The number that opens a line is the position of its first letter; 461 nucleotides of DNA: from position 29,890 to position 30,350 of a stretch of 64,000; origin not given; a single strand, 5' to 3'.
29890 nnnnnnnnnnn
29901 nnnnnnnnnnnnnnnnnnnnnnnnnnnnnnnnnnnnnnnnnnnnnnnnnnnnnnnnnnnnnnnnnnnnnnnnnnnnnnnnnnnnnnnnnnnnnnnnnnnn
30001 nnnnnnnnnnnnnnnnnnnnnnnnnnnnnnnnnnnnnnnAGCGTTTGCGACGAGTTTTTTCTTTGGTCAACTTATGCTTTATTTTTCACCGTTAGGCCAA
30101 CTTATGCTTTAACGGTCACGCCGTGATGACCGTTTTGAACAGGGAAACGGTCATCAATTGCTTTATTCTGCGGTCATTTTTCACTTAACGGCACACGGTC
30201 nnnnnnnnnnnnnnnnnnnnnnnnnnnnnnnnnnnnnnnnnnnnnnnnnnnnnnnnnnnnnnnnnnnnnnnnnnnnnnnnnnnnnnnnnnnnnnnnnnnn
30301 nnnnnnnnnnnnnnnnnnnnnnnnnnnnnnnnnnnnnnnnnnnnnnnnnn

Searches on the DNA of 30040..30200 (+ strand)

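Call 84: search_dna_similar(query=window:30040-30200:+, collection=plasmids, mode=distant, max_evalue=0.01, max_rows=10)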
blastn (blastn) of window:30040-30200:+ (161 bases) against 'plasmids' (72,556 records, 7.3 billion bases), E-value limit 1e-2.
No match.
